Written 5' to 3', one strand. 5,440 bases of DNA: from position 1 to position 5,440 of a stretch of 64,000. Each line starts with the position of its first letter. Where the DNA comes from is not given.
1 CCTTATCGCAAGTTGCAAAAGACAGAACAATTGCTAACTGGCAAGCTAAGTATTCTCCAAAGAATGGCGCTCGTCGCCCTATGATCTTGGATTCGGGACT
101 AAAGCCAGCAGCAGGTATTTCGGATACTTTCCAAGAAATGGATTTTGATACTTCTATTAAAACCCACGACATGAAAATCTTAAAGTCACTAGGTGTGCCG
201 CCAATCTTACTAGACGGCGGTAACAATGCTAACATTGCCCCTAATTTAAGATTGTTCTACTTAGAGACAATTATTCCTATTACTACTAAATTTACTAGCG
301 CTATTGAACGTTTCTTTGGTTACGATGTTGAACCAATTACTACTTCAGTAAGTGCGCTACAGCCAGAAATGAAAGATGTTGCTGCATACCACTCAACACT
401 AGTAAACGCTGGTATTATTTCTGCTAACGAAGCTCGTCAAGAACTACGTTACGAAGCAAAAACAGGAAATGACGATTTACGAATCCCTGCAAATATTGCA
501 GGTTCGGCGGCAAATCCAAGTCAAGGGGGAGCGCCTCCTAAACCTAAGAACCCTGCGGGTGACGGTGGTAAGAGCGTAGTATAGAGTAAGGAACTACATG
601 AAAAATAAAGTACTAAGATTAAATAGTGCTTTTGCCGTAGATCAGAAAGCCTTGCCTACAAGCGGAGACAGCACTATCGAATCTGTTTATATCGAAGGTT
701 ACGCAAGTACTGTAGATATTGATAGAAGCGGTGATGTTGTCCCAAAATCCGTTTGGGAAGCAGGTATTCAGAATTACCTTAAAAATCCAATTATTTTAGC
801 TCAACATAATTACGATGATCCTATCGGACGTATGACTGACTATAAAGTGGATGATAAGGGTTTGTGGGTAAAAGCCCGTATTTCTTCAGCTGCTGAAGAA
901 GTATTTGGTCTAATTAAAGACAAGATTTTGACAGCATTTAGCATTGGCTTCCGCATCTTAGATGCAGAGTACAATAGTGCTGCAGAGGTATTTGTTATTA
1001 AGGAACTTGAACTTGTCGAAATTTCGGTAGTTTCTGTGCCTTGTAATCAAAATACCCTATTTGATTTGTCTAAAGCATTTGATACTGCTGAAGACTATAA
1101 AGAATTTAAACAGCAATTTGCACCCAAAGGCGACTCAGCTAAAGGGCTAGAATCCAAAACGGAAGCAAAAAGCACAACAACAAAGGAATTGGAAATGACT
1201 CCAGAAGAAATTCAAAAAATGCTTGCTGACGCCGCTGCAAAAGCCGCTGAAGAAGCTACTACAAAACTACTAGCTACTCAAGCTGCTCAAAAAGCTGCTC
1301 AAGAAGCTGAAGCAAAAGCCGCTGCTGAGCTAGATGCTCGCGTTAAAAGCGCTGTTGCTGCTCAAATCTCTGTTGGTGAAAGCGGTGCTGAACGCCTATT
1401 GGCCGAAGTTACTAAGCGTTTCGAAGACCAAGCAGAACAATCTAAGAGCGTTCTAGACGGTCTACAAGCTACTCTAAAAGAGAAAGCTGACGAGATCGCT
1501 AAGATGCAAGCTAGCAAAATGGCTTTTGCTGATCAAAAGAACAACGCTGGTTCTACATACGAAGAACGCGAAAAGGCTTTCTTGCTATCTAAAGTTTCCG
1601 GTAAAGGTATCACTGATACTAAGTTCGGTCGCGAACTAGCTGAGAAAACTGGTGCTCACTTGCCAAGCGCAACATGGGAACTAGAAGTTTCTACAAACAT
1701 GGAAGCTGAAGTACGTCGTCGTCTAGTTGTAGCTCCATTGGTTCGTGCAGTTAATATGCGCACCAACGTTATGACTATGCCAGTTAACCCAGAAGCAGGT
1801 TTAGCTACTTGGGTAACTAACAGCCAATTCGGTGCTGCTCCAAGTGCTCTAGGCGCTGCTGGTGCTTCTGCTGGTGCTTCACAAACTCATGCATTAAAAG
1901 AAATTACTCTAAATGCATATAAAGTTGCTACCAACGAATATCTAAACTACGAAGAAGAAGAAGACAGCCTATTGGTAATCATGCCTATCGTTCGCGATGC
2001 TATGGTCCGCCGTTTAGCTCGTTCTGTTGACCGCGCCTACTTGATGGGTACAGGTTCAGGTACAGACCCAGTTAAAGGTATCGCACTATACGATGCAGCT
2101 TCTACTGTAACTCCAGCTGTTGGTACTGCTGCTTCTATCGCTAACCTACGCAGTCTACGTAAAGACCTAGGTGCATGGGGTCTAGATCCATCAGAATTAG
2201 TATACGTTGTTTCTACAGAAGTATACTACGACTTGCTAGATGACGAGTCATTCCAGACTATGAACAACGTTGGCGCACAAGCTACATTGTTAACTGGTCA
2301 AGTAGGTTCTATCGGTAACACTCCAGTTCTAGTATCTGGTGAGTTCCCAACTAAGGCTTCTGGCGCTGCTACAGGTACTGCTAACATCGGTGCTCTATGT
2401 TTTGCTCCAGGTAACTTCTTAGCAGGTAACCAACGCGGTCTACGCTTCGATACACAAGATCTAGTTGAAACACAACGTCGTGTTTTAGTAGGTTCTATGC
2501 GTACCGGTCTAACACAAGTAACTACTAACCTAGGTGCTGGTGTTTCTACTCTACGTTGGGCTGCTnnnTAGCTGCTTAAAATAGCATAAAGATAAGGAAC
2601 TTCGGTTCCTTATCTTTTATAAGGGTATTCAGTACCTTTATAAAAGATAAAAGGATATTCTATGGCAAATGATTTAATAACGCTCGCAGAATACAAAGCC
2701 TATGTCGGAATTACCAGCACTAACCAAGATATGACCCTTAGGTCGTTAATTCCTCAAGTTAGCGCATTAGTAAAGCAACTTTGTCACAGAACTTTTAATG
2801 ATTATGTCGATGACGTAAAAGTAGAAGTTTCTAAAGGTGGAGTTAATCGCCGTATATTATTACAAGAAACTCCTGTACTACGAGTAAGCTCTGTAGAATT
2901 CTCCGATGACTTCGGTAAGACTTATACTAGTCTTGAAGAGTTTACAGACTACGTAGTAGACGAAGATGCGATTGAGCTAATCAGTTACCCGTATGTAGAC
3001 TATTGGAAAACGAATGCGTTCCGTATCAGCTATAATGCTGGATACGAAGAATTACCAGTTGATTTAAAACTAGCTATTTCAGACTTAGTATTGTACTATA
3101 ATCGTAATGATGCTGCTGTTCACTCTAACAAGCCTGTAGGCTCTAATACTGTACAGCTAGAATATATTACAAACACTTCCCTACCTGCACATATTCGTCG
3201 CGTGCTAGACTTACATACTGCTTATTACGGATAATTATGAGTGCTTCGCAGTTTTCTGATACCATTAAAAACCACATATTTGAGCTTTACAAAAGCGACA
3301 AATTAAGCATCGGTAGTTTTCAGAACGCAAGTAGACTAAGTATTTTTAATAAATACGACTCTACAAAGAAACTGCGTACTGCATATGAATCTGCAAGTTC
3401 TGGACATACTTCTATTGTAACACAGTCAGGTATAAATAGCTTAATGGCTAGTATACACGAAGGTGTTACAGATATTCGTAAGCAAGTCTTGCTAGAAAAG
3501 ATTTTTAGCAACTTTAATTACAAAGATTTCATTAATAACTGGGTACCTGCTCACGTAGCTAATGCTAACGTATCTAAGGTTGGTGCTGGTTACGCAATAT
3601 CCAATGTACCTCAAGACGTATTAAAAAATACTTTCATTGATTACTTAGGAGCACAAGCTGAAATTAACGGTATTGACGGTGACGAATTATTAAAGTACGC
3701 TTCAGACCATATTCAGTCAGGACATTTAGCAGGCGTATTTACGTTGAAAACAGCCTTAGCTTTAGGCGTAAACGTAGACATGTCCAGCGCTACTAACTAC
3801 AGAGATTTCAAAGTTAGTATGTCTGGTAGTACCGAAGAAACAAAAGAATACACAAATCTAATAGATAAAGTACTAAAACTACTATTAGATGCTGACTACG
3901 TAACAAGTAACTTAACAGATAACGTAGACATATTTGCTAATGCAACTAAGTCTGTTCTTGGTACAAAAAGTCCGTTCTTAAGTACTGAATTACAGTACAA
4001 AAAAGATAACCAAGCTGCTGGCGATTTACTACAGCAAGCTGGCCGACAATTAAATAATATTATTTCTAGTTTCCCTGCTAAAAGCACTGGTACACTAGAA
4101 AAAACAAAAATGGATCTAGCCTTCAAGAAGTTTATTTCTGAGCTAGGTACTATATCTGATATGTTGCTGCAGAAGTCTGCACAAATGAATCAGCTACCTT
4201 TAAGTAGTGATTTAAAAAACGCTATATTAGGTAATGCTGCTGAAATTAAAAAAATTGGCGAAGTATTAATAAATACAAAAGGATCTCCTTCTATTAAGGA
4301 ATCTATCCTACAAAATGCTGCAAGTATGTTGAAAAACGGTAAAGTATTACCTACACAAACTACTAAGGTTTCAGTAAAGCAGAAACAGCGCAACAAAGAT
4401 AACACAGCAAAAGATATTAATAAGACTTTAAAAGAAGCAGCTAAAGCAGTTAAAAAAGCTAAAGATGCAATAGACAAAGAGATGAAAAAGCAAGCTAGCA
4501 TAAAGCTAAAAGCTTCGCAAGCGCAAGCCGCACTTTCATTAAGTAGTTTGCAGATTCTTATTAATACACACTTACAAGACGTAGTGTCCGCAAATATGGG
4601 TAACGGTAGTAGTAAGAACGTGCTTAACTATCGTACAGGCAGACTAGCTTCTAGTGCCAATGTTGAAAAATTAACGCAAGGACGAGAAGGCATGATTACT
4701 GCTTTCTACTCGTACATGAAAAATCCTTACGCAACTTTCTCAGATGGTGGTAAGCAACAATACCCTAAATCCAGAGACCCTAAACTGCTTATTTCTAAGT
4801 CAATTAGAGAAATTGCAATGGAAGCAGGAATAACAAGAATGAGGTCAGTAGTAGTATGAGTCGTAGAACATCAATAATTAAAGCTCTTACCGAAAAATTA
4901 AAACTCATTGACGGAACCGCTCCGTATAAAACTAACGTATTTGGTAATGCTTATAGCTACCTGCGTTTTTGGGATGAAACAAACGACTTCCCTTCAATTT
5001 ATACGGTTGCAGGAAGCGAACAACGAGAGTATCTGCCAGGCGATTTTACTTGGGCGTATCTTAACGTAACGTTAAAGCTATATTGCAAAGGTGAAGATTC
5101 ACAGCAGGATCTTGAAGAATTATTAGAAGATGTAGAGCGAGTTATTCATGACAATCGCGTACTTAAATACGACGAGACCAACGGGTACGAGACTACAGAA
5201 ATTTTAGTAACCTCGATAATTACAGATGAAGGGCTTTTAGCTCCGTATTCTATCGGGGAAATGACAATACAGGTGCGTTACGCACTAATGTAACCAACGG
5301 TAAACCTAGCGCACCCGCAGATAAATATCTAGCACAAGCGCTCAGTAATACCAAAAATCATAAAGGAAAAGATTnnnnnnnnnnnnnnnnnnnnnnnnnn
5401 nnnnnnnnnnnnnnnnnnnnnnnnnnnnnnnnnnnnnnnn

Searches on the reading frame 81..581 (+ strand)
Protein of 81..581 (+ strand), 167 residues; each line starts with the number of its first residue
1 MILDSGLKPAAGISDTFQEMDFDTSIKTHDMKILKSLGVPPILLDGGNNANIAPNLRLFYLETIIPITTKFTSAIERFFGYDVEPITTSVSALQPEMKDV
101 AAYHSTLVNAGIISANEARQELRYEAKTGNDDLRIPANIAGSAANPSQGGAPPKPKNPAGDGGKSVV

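Call 9: search_protein_families(library=phrogs, proteins=[window:81-581:+], max_evalue=0.001)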
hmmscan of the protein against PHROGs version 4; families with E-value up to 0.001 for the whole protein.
window:81-581:+ (167 aa): 3 families
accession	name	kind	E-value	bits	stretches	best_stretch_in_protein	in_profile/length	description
phrog_12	-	head and packaging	1.1e-17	65.3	1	2-160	288-455/646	portal protein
phrog_2662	-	head and packaging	4.6e-11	43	1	2-150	275-431/717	portal protein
phrog_5929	-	head and packaging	0.00032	21.1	1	1-139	52-199/228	portal protein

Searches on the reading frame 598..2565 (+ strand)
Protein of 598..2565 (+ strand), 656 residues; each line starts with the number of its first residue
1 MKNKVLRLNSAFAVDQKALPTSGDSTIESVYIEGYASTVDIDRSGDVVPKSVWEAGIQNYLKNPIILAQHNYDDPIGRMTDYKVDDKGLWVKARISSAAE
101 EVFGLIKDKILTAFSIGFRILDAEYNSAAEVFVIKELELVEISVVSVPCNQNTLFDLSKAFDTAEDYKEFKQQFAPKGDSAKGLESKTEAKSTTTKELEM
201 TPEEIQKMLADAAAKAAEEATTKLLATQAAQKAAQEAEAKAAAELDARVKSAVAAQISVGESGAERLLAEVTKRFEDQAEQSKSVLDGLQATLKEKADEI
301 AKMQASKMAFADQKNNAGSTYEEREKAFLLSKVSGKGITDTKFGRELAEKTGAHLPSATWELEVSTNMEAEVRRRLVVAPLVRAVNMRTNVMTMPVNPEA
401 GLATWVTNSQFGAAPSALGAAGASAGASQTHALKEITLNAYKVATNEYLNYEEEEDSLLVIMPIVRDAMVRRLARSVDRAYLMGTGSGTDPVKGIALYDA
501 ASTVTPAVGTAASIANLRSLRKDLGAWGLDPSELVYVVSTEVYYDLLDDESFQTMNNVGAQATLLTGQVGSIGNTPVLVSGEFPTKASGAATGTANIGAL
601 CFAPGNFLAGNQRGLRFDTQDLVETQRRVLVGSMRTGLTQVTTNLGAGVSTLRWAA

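Call 9: search_protein_families(library=phrogs, proteins=[window:598-2565:+], max_evalue=0.001)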
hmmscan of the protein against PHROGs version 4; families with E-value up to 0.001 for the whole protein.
window:598-2565:+ (656 aa): 11 families
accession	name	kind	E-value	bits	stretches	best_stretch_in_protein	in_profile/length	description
phrog_617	-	head and packaging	3.8e-36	126.1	2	28-316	24-296/626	major head protein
phrog_80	-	head and packaging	1.4e-35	124.6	1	28-249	234-464/607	head maturation protease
phrog_3244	-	head and packaging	1.1e-15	59.2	1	25-314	28-325/326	head maturation protease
phrog_11321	-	unknown function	1.3e-13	52.1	1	57-321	26-295/327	-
phrog_9427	-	head and packaging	2e-12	48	1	31-164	30-175/453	head maturation protease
phrog_267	-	head and packaging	9e-11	42.5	1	461-641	130-315/410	major head protein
phrog_36211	-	head and packaging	1.5e-06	28.5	1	80-153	81-159/378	head maturation protease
phrog_37668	-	head and packaging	2.5e-06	27.9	1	85-167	88-174/313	head maturation protease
phrog_7015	-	head and packaging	4.9e-06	27.2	1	28-226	14-209/240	head maturation protease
phrog_9644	-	head and packaging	3.1e-05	24.5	1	66-167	201-313/341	head maturation protease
phrog_35557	-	unknown function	0.00025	21.4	1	175-254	236-313/368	-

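Call 18: search_dna_similar(query=window:598-2565:+, collection=phages, mode=protein, max_rows=15)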
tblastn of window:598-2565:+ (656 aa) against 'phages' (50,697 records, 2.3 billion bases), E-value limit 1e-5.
Records with a match: 953; places in all: 956; records where one place covers at least 80% of the query: 34.
Best place of each record, by identity: <60% 953.
By first word of the organism name: Vibrio 356; Salmonella 277; Escherichia 136; Klebsiella 87; Bacteriophage 12; Phage 12; Proteus 10; Shigella 9; Aeromonas 7; Yersinia 5; and 20 more.
By host as written in the record: - 349; Escherichia coli 46; Salmonella enterica subsp. enterica serovar Enteritidis PT1 39; Vibrio harveyi BAA-1116 36; Klebsiella pneumoniae 31; Salmonella sp. 25; Salmonella enterica 24; Salmonella enterica subsp. enterica serovar Enteritidis 22; and 168 more.
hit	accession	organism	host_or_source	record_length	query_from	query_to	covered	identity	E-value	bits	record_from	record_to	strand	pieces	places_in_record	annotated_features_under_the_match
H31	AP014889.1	Vibrio phage VCPH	Vibrio harveyi AB 490822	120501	1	656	86%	34.6%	4e-30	247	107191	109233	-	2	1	major head protein precursor | putative prohead protease | hypothetical protein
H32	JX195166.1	Pectobacterium phage My1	-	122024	29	656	84%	33.8%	7e-29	243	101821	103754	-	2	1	major head protein precursor | putative prohead protease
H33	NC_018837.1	Pectobacterium phage My1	-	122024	29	656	84%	33.8%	7e-29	243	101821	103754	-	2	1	major head protein precursor | head maturation protease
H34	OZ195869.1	Vibrio phage D254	Seawater and oysters mix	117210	8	638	83%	34.4%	7e-31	254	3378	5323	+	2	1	major head protein | head maturation protease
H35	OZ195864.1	Vibrio phage D260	Seawater and oysters mix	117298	8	638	83%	34.4%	7e-31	254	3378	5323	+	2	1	major head protein | head maturation protease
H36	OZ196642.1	Vibrio phage D51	Seawater and oysters mix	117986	8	638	83%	34.4%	7e-31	254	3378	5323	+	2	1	major head protein | head maturation protease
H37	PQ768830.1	Vibrio phage Pylo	Vibrio campbellii BB120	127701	32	644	79%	35.8%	1e-32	265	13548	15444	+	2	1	major head precursor | putative prohead protease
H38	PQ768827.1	Vibrio phage Hades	Vibrio campbellii BB120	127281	32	644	79%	35.8%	1e-32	264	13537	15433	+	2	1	major head precursor | putative prohead protease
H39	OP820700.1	Aeromonas phage vB_AdhS_TS3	Aeromonas dhakensis AM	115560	28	656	79%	35.6%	3e-33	277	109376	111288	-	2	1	major capsid protein | hypothetical protein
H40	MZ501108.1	Escherichia phage TrudiGerster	Escherichia coli K-12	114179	17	656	82%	34.4%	1e-30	255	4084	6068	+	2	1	major capsid protein | prohead protease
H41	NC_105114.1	Escherichia phage TrudiGerster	Escherichia coli K-12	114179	17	656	82%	34.4%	1e-30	255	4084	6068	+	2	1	major capsid protein | prohead protease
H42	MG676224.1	Aeromonas phage AhSzq-1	Aeromonas hydrophila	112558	17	656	84%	33.5%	5e-32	274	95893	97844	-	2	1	major capsid protein (x2) | putative prohead protease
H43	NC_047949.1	Aeromonas phage AhSzq-1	Aeromonas hydrophila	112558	17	656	84%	33.5%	5e-32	274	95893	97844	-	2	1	major head protein | putative prohead protease | major capsid protein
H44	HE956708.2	Yersinia phage phiR2-01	Yersinia enterocolitica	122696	29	656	84%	33.4%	2e-32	259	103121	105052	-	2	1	g138: phage major capsid protein | g139: phage capsid and scaffold | ribosome_binding_site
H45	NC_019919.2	Yersinia phage phiR2-01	Yersinia enterocolitica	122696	29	656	84%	33.4%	2e-32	259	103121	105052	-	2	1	g138: phage major capsid protein | g139: head maturation protease | ribosome_binding_site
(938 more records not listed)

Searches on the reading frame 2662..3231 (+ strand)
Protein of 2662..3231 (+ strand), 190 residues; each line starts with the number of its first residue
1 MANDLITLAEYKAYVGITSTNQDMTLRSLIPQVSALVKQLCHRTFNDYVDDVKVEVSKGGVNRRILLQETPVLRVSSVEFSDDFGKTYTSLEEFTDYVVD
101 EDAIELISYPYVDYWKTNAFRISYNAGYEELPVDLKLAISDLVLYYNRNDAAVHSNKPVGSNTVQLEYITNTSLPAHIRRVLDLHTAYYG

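Call 75: search_protein_families(library=pfam, proteins=[window:2662-3231:+], max_evalue=0.001)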
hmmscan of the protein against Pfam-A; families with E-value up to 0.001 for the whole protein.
window:2662-3231:+ (190 aa): 2 families
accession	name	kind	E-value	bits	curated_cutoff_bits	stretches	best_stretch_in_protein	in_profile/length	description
PF24163.2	HCP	-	1.8e-16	61.2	27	1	5-186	2-167/169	Head completion protein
PF05135.19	Phage_connect_1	-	4.4e-06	27.4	21.2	0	6-49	2-42/101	Phage gp6-like head-tail connector protein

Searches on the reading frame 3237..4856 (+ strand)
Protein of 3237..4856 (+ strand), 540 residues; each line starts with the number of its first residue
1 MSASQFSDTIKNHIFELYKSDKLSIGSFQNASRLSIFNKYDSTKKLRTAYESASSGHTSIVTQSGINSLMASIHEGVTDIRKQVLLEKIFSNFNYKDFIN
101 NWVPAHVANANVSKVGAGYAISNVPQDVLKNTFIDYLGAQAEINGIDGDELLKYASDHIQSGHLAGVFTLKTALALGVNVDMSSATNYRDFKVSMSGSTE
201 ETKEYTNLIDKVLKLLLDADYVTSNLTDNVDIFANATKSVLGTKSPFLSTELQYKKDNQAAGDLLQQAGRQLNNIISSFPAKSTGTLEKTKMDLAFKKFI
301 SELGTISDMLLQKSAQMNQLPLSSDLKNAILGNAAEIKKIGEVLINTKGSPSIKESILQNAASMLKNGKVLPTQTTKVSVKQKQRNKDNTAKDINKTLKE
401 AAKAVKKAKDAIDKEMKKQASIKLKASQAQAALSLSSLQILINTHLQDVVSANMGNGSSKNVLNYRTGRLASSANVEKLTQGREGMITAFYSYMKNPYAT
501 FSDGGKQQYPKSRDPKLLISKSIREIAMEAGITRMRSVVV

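Call 9: search_protein_families(library=phrogs, proteins=[window:3237-4856:+], max_evalue=0.001)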
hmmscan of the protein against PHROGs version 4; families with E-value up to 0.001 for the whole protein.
window:3237-4856:+ (540 aa): 1 family
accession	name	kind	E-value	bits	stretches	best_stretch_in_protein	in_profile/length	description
phrog_3725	-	connector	0.00022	22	1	433-502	132-205/253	tail completion or Neck1 protein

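Call 75: search_protein_families(library=pfam, proteins=[window:3237-4856:+], max_evalue=0.001)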
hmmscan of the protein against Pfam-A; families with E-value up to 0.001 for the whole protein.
window:3237-4856:+ (540 aa): 1 family
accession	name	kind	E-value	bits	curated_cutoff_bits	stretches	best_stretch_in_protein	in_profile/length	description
PF25747.1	T5_p143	-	6.5e-05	23.1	27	1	447-502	148-207/255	Bacteriophage T5 tail completion protein p143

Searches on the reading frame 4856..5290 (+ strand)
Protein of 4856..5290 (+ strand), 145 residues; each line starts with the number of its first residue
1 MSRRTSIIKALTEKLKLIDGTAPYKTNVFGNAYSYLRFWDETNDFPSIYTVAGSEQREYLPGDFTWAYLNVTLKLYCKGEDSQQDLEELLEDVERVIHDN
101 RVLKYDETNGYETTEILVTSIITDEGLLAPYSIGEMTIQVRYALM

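Call 75: search_protein_families(library=pfam, proteins=[window:4856-5290:+], max_evalue=0.001)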
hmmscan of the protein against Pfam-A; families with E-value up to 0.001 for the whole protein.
window:4856-5290:+ (145 aa): 1 family
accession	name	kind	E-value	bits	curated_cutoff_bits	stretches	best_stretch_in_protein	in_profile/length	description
PF23818.1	Phage_tail_terminator_7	-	1.9e-33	115.8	27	1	1-143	1-153/161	Bacteriophage Tail Tube Terminator Protein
